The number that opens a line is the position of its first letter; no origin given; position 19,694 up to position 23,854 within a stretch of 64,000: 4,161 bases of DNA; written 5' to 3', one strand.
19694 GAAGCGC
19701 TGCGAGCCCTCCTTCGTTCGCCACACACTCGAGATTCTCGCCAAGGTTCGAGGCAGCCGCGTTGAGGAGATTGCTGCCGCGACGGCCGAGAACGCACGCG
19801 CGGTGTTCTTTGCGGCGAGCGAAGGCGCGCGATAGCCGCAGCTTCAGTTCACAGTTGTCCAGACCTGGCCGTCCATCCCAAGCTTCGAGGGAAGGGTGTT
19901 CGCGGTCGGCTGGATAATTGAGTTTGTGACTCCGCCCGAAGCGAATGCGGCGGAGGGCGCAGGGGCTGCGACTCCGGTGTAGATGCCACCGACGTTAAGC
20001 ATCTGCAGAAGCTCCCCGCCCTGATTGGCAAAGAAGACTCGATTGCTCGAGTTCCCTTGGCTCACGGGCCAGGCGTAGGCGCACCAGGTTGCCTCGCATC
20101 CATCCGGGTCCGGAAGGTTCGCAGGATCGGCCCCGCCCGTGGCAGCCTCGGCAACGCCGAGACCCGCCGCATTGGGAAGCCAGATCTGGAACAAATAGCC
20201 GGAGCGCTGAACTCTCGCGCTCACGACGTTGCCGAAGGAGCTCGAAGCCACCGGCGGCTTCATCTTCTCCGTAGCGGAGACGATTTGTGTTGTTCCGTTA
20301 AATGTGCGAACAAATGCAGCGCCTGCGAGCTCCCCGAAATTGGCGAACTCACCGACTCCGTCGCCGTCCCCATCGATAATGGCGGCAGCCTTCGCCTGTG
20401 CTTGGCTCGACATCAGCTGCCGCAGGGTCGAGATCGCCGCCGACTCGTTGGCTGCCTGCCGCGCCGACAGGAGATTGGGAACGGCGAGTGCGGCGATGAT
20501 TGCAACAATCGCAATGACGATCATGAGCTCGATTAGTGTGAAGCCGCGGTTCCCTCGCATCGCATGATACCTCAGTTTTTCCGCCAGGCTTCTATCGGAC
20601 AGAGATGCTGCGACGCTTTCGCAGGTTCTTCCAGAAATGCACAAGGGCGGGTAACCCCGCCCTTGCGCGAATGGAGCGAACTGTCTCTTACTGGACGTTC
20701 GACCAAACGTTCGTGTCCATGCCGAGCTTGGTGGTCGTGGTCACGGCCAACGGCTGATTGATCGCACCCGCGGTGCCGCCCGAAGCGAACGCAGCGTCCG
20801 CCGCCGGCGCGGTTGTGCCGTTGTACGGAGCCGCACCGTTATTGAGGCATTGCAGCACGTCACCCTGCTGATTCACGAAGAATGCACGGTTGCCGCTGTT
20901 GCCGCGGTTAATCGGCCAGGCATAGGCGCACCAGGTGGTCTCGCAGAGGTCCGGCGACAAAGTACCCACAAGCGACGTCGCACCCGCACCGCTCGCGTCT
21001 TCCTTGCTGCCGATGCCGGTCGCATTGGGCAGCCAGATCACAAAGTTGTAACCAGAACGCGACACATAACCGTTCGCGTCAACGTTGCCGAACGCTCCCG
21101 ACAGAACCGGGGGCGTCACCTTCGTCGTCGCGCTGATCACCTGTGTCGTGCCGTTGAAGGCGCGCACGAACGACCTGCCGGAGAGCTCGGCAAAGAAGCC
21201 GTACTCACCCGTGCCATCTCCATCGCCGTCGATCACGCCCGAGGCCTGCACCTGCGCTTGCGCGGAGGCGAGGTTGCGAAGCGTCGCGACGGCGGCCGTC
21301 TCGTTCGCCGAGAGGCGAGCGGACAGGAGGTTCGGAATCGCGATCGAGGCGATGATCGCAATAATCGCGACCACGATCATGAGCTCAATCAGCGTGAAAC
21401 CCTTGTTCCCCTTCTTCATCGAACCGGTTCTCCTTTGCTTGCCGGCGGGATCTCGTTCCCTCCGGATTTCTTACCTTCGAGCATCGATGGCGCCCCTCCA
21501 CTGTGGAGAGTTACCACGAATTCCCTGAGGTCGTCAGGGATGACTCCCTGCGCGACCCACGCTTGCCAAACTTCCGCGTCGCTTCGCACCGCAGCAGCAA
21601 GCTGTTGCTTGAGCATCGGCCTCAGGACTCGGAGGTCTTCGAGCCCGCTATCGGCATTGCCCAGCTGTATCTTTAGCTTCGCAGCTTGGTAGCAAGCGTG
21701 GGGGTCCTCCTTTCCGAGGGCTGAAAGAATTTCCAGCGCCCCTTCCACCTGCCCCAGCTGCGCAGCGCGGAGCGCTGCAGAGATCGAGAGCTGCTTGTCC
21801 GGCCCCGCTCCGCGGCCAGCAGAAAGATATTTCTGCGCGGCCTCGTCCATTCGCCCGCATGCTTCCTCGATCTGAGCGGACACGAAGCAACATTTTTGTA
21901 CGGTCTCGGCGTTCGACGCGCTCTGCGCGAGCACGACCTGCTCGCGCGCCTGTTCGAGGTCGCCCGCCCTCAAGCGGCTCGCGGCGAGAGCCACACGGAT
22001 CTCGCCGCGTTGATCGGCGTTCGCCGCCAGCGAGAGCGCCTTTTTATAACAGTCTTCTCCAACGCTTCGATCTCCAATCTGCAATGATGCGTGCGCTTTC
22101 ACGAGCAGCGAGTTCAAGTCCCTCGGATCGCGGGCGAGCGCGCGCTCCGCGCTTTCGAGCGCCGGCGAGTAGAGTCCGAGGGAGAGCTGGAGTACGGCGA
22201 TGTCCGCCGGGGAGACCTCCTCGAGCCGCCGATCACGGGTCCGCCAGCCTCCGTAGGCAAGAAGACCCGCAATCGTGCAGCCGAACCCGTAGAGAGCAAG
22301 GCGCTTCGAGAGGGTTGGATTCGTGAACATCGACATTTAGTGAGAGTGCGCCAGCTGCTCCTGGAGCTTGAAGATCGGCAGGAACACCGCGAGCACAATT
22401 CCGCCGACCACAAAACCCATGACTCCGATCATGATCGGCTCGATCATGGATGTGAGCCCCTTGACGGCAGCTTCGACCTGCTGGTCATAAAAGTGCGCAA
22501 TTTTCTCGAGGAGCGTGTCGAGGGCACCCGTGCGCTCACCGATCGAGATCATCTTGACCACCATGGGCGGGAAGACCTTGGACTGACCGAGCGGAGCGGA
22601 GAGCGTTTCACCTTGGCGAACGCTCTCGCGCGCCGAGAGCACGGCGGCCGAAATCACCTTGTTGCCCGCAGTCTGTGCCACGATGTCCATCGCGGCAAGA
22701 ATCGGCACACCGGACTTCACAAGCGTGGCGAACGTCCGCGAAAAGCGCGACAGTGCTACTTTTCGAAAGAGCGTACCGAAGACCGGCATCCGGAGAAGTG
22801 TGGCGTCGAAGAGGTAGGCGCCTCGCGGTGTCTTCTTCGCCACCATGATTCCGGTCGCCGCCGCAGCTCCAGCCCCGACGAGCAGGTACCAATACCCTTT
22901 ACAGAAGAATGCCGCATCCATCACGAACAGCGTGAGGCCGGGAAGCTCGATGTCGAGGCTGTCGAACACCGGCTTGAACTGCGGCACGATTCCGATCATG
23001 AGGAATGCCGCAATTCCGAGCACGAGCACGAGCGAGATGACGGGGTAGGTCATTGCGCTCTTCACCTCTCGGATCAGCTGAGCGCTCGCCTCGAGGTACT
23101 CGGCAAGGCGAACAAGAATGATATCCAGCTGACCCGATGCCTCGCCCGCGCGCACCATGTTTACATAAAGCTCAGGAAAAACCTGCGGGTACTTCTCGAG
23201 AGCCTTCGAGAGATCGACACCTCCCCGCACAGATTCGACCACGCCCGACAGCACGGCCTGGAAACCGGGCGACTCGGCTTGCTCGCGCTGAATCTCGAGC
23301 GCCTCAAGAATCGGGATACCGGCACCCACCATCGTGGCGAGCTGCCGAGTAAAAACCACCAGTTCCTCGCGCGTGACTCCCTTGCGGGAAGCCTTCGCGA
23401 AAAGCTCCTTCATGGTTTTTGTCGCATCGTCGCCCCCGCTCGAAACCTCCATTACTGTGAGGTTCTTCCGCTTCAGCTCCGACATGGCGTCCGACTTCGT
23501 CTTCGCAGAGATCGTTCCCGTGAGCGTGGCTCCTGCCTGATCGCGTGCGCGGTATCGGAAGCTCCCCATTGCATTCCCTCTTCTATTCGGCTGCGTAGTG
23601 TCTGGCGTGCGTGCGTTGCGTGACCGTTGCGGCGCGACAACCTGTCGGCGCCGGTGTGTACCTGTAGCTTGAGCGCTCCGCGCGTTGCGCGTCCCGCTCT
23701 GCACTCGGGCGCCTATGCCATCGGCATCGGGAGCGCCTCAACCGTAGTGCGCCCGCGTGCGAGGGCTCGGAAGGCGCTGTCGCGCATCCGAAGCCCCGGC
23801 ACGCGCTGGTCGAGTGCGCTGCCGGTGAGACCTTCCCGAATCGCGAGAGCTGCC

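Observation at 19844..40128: Candidate novel envelope system: a 20-kb co-directional block combining a motor-atypical type IV filament machine with giant lipoproteins, a PG-anchoring lipoprotein and an EF-G-like GTPase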

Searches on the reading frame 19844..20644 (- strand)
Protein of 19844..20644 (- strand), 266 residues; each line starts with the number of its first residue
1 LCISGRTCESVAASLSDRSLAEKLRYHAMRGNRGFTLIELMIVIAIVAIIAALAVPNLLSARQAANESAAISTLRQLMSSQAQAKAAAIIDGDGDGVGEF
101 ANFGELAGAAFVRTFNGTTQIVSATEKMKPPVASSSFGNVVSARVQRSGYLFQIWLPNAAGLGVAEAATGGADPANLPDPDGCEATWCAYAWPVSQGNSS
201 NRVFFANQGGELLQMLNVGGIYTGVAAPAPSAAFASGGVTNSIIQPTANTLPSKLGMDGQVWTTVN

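Call 4: search_protein_families(library=pfam, proteins=[window:19844-20644:-], max_evalue=0.01)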
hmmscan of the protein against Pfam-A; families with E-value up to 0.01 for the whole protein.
window:19844-20644:- (266 aa): 1 family
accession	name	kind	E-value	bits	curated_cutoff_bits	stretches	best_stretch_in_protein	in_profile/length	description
PF07963.17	N_methyl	-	2e-09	37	21.2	1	29-54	1-26/27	Prokaryotic N-terminal methylation motif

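Call 22: search_protein_families(library=ncbifam, proteins=[window:19844-20560:-], max_evalue=0.001)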
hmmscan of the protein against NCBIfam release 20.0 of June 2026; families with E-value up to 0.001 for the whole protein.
window:19844-20560:- (238 aa): 10 families
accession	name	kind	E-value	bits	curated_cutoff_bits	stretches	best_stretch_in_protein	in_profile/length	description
NF041775.1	typeIV_PilA_Myxo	equivalog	1e-11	45.2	400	1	4-54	10-60/214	type IV pilin protein PilA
TIGR01708.2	typeII_sec_gspH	equivalog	1.1e-10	41.8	80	1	5-65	2-59/169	type II secretion system minor pseudopilin GspH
TIGR02532.1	IV_pilin_GFxxxE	domain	2.6e-09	36.5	16.3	1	5-27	2-24/24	prepilin-type N-terminal cleavage/methylation domain-containing protein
NF040999.1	pilin_ComGC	equivalog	9e-09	35.4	75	1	5-56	2-52/84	competence type IV pilus major pilin ComGC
NF007862.0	PRK10574.1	equivalog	3.6e-08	33.6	138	1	2-33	2-33/145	prepilin peptidase-dependent pilin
TIGR01710.1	typeII_sec_gspG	equivalog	8.9e-08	32.2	88.85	1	5-51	1-47/134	type II secretion system major pseudopilin GspG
NF041013.1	T4P_ComGE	equivalog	8.5e-07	29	49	1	3-55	2-54/83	competence type IV pilus minor pilin ComGE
TIGR02596.1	TIGR02596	subfamily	1.5e-05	25.1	70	1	7-61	1-52/196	Verru_Chthon cassette protein D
NF007800.0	PRK10506.1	equivalog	2.6e-05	24.1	158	1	2-56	6-61/163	prepilin peptidase-dependent protein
NF040982.1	ComGD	equivalog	0.00032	21.1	70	1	4-58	1-54/139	competence type IV pilus minor pilin ComGD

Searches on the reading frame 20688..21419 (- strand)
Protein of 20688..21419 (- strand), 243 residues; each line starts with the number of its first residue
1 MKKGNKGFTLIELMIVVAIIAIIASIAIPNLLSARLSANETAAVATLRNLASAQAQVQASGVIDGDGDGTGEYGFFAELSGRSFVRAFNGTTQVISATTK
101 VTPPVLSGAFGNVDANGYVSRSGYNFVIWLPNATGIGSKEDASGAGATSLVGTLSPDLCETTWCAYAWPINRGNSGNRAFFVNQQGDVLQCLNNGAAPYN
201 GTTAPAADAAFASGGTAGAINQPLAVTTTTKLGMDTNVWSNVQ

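Call 4: search_protein_families(library=pfam, proteins=[window:20688-21419:-], max_evalue=0.01)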
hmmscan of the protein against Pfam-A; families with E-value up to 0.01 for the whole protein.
window:20688-21419:- (243 aa): 3 families
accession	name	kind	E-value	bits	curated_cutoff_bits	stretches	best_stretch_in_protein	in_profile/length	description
PF07963.17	N_methyl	-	9.8e-10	38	21.2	1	3-28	2-27/27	Prokaryotic N-terminal methylation motif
PF11453.13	DUF2950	-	0.003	17.2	20.2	0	165-190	223-248/274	Protein of unknown function (DUF2950)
PF12979.12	DUF3863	-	0.0071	15.6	27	1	31-97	133-198/349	Domain of Unknown Function with PDB structure (DUF3863)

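Call 22: search_protein_families(library=ncbifam, proteins=[window:20688-21419:-], max_evalue=0.001)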
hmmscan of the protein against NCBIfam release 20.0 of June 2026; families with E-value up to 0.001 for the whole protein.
window:20688-21419:- (243 aa): 8 families
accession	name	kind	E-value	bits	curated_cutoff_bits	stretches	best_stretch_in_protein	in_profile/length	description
NF041775.1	typeIV_PilA_Myxo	equivalog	5e-12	46.2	400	1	4-83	9-86/214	type IV pilin protein PilA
TIGR02532.1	IV_pilin_GFxxxE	domain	1.5e-09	37.3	16.3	1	6-28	2-24/24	prepilin-type N-terminal cleavage/methylation domain-containing protein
NF040999.1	pilin_ComGC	equivalog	5.6e-09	36.1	75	1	6-56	2-51/84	competence type IV pilus major pilin ComGC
TIGR01708.2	typeII_sec_gspH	equivalog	8.7e-09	35.6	80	1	6-66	2-59/169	type II secretion system minor pseudopilin GspH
NF007862.0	PRK10574.1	equivalog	6.8e-08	32.8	138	1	5-31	4-30/145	prepilin peptidase-dependent pilin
TIGR01710.1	typeII_sec_gspG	equivalog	1e-07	32.1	88.85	1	6-55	1-50/134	type II secretion system major pseudopilin GspG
NF041013.1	T4P_ComGE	equivalog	1.8e-07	31.1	49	1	3-56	1-54/83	competence type IV pilus minor pilin ComGE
TIGR02596.1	TIGR02596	subfamily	0.00057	20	70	1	8-55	1-47/196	Verru_Chthon cassette protein D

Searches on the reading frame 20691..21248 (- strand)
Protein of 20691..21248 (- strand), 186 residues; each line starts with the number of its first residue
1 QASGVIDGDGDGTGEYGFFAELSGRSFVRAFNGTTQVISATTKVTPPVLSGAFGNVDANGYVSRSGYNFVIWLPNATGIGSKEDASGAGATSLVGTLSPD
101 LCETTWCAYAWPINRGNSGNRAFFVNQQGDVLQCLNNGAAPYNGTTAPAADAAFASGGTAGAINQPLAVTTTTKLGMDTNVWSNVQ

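Call 81: find_related_loci(query=A6, collection=metagenome_contigs, flank=10000)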
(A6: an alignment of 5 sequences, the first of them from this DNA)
Query A6 (186 aa) in metagenome_contigs; peptide patterns used: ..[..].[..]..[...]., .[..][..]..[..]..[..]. (x = any residue, [..] = any of these).
600 stretches matched a pattern (row limit reached: there are more); 95 encode a relative of the query (tblastn E <= 1e-3); the best 80 are kept; 80 distinct loci.
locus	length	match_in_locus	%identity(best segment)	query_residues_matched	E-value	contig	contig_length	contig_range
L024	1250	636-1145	48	1-186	5e-45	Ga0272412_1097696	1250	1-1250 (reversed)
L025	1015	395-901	48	1-185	6e-44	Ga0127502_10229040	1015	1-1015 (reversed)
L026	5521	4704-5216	49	1-186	1e-41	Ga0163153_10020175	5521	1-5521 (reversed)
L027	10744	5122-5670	47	1-186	2e-41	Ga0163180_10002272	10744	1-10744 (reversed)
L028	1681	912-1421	47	1-185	6e-42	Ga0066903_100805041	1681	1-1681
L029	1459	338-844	51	1-176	1e-41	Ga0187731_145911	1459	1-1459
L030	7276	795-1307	51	1-182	9e-41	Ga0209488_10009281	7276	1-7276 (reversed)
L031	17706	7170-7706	49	1-186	2e-40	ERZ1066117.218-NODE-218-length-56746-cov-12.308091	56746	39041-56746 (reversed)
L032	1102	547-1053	47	1-186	3e-42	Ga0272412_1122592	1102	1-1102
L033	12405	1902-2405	49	1-185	7e-40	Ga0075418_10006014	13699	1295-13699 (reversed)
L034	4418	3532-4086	43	1-185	1e-39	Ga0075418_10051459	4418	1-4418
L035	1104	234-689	46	1-148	1e-41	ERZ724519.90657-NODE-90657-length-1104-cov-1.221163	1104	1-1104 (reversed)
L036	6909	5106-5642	47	1-186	3e-39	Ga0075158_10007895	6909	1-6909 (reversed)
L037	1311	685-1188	43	1-183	8e-41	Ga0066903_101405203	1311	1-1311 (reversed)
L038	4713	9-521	50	1-186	1e-39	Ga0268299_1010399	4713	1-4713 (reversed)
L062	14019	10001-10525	42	1-186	3e-35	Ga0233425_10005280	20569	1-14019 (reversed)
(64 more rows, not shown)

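Call 84: search_protein_families(library=pfam, proteins=[L062:409-3162:+, L062:3341-4336:+, L062:4340-5083:+, L062:5241-7223:+, L062:7237-8382:+, L062:8375-9508:+, L062:9773-10525:+, L062:10650-12317:+, L062:12190-13320:+], max_evalue=0.0001)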
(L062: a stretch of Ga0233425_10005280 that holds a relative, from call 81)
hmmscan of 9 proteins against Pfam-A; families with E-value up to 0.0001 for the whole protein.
L062:409-3162:+ (918 aa): 0 families

L062:3341-4336:+ (332 aa): 2 families
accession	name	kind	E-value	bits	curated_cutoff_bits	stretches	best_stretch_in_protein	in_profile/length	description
PF06750.18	A24_N_bact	-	7.9e-32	109.6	23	1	55-137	2-83/84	Bacterial Peptidase A24 N-terminal domain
PF01478.23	Peptidase_A24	-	9.1e-14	52.2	26.5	1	163-290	2-104/104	Type IV leader peptidase family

L062:4340-5083:+ (248 aa): 1 family
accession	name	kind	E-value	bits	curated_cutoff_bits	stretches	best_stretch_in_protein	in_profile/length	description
PF00691.25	OmpA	-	4.7e-22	78.6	27.2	1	138-240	1-98/98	OmpA family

L062:5241-7223:+ (661 aa): 6 families
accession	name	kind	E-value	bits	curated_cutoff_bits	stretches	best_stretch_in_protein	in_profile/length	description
PF00009.33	GTP_EFTU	-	6.3e-38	130.7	26.5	1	11-240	2-185/188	Elongation factor Tu GTP binding domain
PF03764.24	EFG_IV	-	4.8e-36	123.6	24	1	441-559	1-120/121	Elongation factor G, domain IV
PF14492.12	EFG_III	-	1.8e-22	79.6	27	1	367-439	2-74/75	Elongation Factor G, domain III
PF00679.30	EFG_C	-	7.1e-21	74.5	27.9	1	563-647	2-87/89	Elongation factor G C-terminus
PF22042.2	EF-G_D2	-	2.1e-11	44.2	27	1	271-352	1-81/84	Elongation factor G domain 2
PF03144.31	GTP_EFTU_D2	-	1.1e-07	32.6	30.3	1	286-352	1-72/73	Elongation factor Tu domain 2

L062:7237-8382:+ (382 aa): 3 families
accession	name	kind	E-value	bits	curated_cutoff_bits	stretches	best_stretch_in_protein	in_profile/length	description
PF00437.27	T2SSE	-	8.5e-44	150.1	24.9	1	137-328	132-341/370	Type II/IV secretion system protein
PF13401.12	AAA_22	-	8.8e-06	26.5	27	0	147-233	5-97/130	AAA domain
PF13191.12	AAA_16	-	6.3e-05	24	32.6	0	141-222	15-107/167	AAA ATPase domain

L062:8375-9508:+ (378 aa): 1 family
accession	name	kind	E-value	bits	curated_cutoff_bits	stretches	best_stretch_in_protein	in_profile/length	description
PF00482.28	T2SSF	-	1.2e-69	232.5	25.2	2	42-165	1-125/125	Type II secretion system (T2SS), protein F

L062:9773-10525:+ (251 aa): 2 families
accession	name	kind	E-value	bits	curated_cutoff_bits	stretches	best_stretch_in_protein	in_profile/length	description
PF07963.17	N_methyl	-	7.3e-10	38.5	21.2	1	22-46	2-26/27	Prokaryotic N-terminal methylation motif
PF11453.13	DUF2950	-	5.3e-06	26.2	20.2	1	49-208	103-252/274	Protein of unknown function (DUF2950)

L062:10650-12317:+ (556 aa): 2 families
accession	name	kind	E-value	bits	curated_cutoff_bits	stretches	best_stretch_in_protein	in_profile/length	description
PF13646.12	HEAT_2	-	4.6e-14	52.9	27.7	2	406-485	8-88/88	HEAT repeats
PF02985.28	HEAT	-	2.3e-08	34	23.5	0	464-485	4-25/31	HEAT repeat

L062:12190-13320:+ (377 aa): 2 families
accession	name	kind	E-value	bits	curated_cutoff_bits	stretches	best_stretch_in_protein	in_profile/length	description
PF01368.27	DHH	-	1.9e-12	48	28.1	1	64-209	4-125/125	DHH family, N-terminal domain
PF02272.25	DHHA1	-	5.4e-08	33.7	25.9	1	285-353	10-87/102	DHHA1 domain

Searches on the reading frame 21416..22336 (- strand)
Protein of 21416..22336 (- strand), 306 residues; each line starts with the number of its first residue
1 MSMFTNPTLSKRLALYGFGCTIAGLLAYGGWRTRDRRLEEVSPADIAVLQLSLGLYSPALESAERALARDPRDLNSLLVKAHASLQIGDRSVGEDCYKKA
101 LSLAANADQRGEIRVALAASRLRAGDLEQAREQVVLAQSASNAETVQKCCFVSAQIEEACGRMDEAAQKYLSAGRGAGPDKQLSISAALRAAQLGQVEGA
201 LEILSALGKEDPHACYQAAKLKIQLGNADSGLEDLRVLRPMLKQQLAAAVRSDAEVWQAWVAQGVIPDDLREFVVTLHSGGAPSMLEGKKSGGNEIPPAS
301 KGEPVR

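Call 4: search_protein_families(library=pfam, proteins=[window:21416-22336:-], max_evalue=0.01)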
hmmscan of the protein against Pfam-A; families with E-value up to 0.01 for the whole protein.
window:21416-22336:- (306 aa): 8 families
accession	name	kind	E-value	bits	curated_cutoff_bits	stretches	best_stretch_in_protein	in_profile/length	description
PF13181.12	TPR_8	-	2.2e-06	27.8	25.7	0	76-106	3-33/34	Tetratricopeptide repeat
PF12895.13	ANAPC3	-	2.2e-05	25.1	27.2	0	54-132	3-77/82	Anaphase-promoting complex, cyclosome, subunit 3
PF07719.23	TPR_2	-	0.00052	20.4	27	0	47-73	8-34/34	Tetratricopeptide repeat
PF14559.12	TPR_19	-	0.00076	20.2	25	0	193-230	3-43/68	Tetratricopeptide repeat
PF00515.34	TPR_1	-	0.0012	19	27.8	0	46-73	7-34/34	Tetratricopeptide repeat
PF13428.12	TPR_14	-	0.002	19.1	23.5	0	47-81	8-42/44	Tetratricopeptide repeat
PF25058.1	ARM_TT21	-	0.0054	17.1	27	0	147-222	64-133/155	Tetratricopeptide repeat protein 21 ARM repeat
PF13371.12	TPR_9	-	0.0067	16.9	35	0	56-117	11-72/73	Tetratricopeptide repeat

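Call 22: search_protein_families(library=ncbifam, proteins=[window:21416-22336:-], max_evalue=0.001)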
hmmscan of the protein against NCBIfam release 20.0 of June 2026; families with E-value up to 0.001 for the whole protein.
window:21416-22336:- (306 aa): 4 families
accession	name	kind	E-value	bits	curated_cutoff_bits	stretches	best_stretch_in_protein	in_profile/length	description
TIGR02917.1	PEP_TPR_lipo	equivalog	2.1e-06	25.9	312.2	1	46-236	165-353/899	XrtA/PEP-CTERM system TPR-repeat protein PrsT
NF052312.1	T9SS_PorW_SprE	equivalog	2.7e-05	23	250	1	77-203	144-275/716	type IX secretion system periplasmic lipoprotein PorW/SprE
TIGR02521.1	type_IV_pilW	equivalog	4e-05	23.3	154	0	54-106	45-97/234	type IV pilus biogenesis/stability protein PilW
NF052415.1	T3SS_chap_SctY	equivalog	4.6e-05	23.9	70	0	102-170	33-100/106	type III secretion apparatus assembly chaperone SctY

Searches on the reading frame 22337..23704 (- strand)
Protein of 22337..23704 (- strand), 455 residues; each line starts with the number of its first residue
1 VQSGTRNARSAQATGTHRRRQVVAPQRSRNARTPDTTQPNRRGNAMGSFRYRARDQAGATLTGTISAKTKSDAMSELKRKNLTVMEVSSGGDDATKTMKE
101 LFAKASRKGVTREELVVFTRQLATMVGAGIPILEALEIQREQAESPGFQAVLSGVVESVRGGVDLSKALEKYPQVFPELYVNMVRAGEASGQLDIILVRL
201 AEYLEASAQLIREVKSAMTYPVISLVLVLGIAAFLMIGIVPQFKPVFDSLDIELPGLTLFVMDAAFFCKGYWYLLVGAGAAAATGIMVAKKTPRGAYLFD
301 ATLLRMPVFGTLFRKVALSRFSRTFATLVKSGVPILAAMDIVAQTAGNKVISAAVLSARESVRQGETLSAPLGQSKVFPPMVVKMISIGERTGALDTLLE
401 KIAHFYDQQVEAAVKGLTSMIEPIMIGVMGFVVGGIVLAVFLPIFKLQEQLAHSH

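Call 4: search_protein_families(library=pfam, proteins=[window:22337-23704:-], max_evalue=0.01)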
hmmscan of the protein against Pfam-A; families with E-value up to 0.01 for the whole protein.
window:22337-23704:- (455 aa): 1 family
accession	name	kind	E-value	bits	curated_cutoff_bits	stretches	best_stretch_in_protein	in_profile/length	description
PF00482.28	T2SSF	-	9.1e-67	223.2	25.2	2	118-241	1-125/125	Type II secretion system (T2SS), protein F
